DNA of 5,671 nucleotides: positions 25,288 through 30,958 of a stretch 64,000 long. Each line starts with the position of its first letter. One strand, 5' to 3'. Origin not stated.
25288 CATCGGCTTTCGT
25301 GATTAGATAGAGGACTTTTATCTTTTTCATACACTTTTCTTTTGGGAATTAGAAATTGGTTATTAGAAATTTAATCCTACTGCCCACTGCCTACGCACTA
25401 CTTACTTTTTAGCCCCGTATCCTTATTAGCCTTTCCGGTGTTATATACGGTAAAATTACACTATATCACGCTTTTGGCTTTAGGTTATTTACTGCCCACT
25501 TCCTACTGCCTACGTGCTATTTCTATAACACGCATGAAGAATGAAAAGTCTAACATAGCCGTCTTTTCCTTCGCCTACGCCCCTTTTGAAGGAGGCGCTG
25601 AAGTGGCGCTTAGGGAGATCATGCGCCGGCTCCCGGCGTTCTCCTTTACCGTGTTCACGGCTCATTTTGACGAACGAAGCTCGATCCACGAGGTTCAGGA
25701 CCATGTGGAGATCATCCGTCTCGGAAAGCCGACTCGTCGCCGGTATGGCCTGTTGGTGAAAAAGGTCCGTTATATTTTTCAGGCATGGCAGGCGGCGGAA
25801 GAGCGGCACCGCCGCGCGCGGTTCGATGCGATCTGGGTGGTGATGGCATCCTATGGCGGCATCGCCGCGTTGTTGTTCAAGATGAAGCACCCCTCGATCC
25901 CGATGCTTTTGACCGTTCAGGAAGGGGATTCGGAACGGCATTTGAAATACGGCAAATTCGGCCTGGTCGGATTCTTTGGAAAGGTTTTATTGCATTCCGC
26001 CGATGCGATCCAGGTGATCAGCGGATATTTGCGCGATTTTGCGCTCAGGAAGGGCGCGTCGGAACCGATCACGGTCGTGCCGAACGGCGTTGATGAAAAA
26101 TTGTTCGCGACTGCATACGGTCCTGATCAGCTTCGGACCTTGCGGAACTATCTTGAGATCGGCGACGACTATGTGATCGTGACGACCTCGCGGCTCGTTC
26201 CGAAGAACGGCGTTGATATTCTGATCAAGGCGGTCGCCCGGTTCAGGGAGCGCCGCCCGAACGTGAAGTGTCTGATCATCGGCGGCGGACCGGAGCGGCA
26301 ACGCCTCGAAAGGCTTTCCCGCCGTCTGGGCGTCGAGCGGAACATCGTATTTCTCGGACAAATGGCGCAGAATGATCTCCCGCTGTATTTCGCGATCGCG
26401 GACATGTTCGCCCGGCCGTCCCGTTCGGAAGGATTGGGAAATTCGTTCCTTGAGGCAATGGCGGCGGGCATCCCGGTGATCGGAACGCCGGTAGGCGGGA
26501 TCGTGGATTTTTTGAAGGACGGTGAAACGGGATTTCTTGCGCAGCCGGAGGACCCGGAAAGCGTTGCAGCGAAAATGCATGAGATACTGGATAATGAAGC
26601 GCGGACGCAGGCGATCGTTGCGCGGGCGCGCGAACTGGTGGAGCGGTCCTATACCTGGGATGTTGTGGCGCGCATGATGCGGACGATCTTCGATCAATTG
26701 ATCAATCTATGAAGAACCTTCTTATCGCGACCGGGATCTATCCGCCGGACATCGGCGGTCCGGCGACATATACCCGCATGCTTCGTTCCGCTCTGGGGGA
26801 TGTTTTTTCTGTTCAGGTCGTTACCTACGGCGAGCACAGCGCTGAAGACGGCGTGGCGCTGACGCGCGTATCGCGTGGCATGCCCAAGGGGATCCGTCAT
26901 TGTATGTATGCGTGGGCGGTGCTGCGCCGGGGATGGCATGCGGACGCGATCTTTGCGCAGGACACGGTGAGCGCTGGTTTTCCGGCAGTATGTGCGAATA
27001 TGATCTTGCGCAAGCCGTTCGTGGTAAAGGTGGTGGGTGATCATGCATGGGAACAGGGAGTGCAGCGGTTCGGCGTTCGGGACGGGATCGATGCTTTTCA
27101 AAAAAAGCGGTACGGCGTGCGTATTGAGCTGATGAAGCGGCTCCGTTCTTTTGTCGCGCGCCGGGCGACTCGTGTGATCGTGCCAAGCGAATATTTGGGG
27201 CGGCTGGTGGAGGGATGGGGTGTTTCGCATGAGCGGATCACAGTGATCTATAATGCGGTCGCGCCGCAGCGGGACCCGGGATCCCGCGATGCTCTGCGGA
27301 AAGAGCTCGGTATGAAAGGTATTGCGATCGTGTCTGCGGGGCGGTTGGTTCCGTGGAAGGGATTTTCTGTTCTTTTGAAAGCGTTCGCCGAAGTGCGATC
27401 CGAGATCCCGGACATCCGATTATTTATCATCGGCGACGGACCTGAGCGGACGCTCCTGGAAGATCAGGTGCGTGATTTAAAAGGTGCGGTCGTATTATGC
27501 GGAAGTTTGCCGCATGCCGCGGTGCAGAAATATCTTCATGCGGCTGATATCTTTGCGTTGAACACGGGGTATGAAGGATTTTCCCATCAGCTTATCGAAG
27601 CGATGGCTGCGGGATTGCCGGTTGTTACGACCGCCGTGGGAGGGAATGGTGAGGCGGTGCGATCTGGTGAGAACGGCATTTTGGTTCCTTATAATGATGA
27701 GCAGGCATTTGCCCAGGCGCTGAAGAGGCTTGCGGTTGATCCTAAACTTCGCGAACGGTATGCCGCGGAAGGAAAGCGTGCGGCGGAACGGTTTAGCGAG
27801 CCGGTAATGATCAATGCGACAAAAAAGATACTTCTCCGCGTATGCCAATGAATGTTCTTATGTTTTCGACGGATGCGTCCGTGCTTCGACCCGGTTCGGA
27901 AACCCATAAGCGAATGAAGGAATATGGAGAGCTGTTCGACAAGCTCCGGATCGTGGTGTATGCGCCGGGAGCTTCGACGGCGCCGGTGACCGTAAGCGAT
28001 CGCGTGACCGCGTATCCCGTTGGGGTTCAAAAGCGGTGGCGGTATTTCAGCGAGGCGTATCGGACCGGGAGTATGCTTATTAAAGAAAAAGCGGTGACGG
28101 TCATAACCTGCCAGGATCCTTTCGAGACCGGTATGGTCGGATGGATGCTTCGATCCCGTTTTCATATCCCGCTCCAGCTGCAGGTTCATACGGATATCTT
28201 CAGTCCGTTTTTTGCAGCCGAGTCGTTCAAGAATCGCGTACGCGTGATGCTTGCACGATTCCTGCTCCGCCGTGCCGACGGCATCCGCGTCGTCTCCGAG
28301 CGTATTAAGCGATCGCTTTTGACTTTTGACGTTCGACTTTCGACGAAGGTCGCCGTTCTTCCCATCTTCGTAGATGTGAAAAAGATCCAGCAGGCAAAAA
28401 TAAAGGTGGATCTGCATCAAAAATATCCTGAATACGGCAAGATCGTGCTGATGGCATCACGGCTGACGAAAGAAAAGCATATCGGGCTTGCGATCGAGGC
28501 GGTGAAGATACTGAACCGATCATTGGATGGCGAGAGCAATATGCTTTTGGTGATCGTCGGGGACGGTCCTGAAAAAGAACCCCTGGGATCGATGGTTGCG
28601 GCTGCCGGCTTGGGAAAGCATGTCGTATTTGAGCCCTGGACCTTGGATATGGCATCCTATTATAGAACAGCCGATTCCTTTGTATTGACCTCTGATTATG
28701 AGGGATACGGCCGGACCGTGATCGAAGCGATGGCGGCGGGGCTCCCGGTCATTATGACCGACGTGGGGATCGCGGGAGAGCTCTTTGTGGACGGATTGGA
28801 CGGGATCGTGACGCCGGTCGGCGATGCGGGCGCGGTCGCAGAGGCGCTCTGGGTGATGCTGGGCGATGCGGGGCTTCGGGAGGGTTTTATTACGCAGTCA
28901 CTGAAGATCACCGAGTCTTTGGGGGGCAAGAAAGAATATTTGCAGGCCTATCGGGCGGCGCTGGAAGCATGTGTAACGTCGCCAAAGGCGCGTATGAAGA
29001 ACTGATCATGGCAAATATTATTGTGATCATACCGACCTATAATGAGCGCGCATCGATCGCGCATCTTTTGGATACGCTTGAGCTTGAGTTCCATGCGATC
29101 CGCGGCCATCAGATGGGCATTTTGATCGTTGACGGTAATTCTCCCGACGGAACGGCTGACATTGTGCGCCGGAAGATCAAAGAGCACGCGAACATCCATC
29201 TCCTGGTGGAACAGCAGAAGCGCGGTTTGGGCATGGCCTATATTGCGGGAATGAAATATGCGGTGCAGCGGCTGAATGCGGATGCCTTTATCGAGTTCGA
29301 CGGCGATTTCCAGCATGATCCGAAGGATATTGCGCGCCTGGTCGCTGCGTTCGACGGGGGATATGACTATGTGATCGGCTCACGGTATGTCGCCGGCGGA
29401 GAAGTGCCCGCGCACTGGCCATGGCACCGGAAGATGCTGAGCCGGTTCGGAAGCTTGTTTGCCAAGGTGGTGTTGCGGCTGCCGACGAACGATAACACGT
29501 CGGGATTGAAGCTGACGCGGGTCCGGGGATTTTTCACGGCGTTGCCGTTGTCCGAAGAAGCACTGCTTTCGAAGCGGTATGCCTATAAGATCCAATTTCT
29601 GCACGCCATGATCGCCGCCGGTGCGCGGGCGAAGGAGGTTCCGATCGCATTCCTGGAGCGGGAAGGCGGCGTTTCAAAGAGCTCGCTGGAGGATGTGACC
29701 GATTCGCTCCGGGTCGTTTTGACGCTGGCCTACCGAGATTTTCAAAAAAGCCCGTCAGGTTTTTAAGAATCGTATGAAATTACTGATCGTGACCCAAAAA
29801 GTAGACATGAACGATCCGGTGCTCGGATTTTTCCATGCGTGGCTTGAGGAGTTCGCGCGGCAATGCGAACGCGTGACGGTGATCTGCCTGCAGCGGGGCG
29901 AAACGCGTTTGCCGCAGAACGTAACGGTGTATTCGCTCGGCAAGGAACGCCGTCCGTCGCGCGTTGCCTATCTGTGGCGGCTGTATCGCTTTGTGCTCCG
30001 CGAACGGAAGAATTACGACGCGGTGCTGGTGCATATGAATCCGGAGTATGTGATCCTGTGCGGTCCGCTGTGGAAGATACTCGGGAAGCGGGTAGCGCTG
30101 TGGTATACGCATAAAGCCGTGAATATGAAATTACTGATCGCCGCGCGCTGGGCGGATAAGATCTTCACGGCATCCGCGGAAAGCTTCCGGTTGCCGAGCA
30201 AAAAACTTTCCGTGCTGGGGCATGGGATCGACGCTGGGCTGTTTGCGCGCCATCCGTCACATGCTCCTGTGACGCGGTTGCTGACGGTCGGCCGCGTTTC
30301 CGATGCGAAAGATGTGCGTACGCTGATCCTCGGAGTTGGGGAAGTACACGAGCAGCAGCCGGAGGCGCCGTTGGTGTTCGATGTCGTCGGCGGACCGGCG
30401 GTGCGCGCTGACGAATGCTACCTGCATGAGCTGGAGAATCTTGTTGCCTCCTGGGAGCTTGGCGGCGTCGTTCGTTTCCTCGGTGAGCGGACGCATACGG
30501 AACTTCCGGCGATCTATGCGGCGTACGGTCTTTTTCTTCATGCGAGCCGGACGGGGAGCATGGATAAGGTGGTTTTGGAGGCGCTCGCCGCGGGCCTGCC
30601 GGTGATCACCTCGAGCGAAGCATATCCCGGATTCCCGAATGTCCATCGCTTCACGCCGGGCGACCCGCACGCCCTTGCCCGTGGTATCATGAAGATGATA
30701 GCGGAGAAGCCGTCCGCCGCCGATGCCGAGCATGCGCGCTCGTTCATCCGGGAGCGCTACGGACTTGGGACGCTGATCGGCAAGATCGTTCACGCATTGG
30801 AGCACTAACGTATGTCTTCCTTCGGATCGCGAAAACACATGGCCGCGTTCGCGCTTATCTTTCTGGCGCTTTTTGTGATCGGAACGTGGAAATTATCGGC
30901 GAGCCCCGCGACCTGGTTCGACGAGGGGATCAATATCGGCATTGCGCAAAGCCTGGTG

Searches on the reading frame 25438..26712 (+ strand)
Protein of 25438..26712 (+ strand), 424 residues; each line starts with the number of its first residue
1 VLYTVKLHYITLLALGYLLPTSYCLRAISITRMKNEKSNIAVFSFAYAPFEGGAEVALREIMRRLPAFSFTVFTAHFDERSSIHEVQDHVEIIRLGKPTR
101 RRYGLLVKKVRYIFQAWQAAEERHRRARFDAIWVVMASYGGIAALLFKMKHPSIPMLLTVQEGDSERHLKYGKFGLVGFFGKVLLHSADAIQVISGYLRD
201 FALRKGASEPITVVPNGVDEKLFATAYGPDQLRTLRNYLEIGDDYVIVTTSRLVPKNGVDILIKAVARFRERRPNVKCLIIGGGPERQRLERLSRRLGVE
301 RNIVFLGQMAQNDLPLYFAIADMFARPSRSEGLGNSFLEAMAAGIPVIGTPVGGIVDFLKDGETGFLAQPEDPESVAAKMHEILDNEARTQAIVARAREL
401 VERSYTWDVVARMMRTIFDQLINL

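Call 8: search_protein_families(library=pfam, proteins=[window:25438-26712:+], max_evalue=0.01)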
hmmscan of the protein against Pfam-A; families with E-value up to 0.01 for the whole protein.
window:25438-26712:+ (424 aa): 6 families
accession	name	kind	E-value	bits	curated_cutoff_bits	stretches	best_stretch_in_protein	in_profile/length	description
PF00534.26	Glycos_transf_1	-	1.6e-43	148.6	26.4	1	241-399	12-171/172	Glycosyl transferases group 1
PF13692.12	Glyco_trans_1_4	-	5e-38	131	27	1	246-386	3-142/142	Glycosyl transferases group 1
PF13579.12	Glyco_trans_4_4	-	1.6e-16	61.5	29.7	1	52-217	1-158/158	Glycosyl transferase 4-like domain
PF13439.12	Glyco_transf_4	-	6.5e-14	52.7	28.5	1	52-220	2-168/170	Glycosyltransferase Family 4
PF13524.12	Glyco_trans_1_2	-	5.7e-12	46.2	25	1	271-412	10-140/144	Glycosyl transferase-like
PF20706.3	GT4-conflict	-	2.4e-10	40.4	26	1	251-412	204-383/385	Family 4 Glycosyltransferase in conflict systems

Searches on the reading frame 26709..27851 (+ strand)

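Call 8: search_protein_families(library=pfam, proteins=[window:26709-27851:+], max_evalue=0.01)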
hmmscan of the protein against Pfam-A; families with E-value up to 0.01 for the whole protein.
window:26709-27851:+ (380 aa): 6 families
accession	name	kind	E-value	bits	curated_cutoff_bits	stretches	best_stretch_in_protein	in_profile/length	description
PF00534.26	Glycos_transf_1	-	1.3e-39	136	26.4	1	202-357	13-171/172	Glycosyl transferases group 1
PF13692.12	Glyco_trans_1_4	-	9.4e-37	126.9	27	1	207-342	4-140/142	Glycosyl transferases group 1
PF13579.12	Glyco_trans_4_4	-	1.5e-15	58.4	29.7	1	16-182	1-157/158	Glycosyl transferase 4-like domain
PF13439.12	Glyco_transf_4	-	5.4e-14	53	28.5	1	15-188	1-170/170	Glycosyltransferase Family 4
PF13524.12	Glyco_trans_1_2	-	2.9e-08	34.2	25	1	231-358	10-128/144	Glycosyl transferase-like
PF20706.3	GT4-conflict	-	1.1e-05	25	26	1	197-354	190-367/385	Family 4 Glycosyltransferase in conflict systems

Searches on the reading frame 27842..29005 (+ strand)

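Call 8: search_protein_families(library=pfam, proteins=[window:27842-29005:+], max_evalue=0.01)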
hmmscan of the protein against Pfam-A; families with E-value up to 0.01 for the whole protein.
window:27842-29005:+ (387 aa): 5 families
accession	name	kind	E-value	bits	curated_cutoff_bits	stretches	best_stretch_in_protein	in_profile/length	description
PF00534.26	Glycos_transf_1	-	2.6e-33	115.4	26.4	1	197-351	13-167/172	Glycosyl transferases group 1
PF13692.12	Glyco_trans_1_4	-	6.9e-29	101.4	27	1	200-341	2-141/142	Glycosyl transferases group 1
PF13579.12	Glyco_trans_4_4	-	1e-12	49.1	29.7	1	36-174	20-156/158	Glycosyl transferase 4-like domain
PF13439.12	Glyco_transf_4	-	7e-12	46.1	28.5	1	36-180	21-169/170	Glycosyltransferase Family 4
PF20706.3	GT4-conflict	-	2.1e-09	37.3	26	1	140-308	142-313/385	Family 4 Glycosyltransferase in conflict systems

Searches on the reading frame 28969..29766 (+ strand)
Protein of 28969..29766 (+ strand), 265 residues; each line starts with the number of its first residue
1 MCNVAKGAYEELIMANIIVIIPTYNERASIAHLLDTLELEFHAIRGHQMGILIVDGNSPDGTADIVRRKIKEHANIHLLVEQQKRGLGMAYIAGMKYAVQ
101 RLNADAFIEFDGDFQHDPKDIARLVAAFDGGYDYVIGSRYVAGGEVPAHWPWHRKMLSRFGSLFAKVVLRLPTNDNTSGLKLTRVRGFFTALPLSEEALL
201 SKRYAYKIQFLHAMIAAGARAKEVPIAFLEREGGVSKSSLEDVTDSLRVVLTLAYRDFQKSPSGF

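Call 10: search_protein_families(library=pfam, proteins=[window:28969-29766:+], max_evalue=0.001)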
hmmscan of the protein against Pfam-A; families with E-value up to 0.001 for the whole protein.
window:28969-29766:+ (265 aa): 1 family
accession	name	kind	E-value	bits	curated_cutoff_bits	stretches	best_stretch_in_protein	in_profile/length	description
PF00535.33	Glycos_transf_2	-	5.7e-23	82.1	23.3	1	19-185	2-161/168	Glycosyl transferase family 2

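Call 18: search_protein_families(library=ncbifam, proteins=[window:28969-29766:+], max_evalue=0.001)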
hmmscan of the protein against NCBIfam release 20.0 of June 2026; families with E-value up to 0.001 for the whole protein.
window:28969-29766:+ (265 aa): 15 families
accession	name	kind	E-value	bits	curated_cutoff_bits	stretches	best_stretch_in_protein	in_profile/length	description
NF058614.1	PPMAGASynPpgS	equivalog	2.8e-16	59.6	370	1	17-183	2-157/226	polyprenyl-phospho-N-acetylgalactosaminyl synthase PpgS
TIGR04182.1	glyco_TIGR04182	equivalog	1.2e-15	57.7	325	1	17-254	2-215/293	S-layer glycoprotein N-glycosyltransferase AglJ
NF047588.1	GlcsyltransPgfSStrep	equivalog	1.9e-15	56.9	500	1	17-212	3-188/308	glycosyltransferase PgfS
NF007986.1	PRK10714.1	equivalog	1.9e-13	50.1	529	1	15-240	6-212/316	undecaprenyl-phosphate 4-deoxy-4-formamido-L-arabinose transferase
NF045692.1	OglycostaseCruG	equivalog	8e-09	34.9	600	1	13-135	39-160/386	2'-O-glycosyltransferase CruG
TIGR04283.1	glyco_like_mftF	equivalog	1.4e-08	34.6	182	1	19-90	3-65/221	TIGR04283 family arsenosugar biosynthesis glycosyltransferase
NF038302.1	EPS_HpsE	equivalog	1.5e-08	34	300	1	16-98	2-85/307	hormogonium polysaccharide biosynthesis glycosyltransferase HpsE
NF041391.1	DPhHxTase_Halo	equivalog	1.7e-08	33.7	375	1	23-236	3-191/213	dolichyl-phosphate hexose transferase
NF041875.1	EPS_EpsD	equivalog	2.4e-07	30.5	370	1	19-162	3-141/325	exopolysaccharide biosynthesis glycosyltransferase EpsD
TIGR03469.1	HpnB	hypoth_equivalog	5.9e-07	28.8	379.25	1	14-128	43-160/386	hopene-associated glycosyltransferase HpnB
TIGR03937.1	PgaC_IcaA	equivalog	9.8e-07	28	422.3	1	15-128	45-150/407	poly-beta-1,6-N-acetyl-D-glucosamine synthase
NF007482.0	PRK10073.1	equivalog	2.2e-05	23.6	423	1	16-101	7-87/334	glycosyltransferase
NF047683.1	TeichurnBiosyTuaG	equivalog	5.2e-05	23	400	1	16-115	7-100/252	teichuronic acid biosynthesis protein TuaG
NF041865.1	EpsU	equivalog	0.00014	21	700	1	18-122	42-141/394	exopolysaccharide biosynthesis GT2 family glycosyltransferase EpsU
NF050050.1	ProtGlycPglI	equivalog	0.00029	20.3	500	1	14-138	1-118/306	GalNAc(5)-diNAcBac-PP-undecaprenol beta-1,3-glucosyltransferase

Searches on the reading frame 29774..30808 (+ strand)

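Call 10: search_protein_families(library=pfam, proteins=[window:29774-30808:+], max_evalue=0.001)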
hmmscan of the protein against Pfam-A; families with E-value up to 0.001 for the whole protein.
window:29774-30808:+ (344 aa): 5 families
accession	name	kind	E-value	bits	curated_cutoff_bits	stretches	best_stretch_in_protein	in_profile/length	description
PF13692.12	Glyco_trans_1_4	-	7.8e-17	62.3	27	1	168-310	3-141/142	Glycosyl transferases group 1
PF00534.26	Glycos_transf_1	-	1.6e-15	57.5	26.4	1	168-317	17-164/172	Glycosyl transferases group 1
PF20706.3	GT4-conflict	-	5e-07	29.5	26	1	145-282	174-313/385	Family 4 Glycosyltransferase in conflict systems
PF13579.12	Glyco_trans_4_4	-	8e-05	23.5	29.7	1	22-95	9-85/158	Glycosyl transferase 4-like domain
PF13439.12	Glyco_transf_4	-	0.00055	20.4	28.5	0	23-116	11-107/170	Glycosyltransferase Family 4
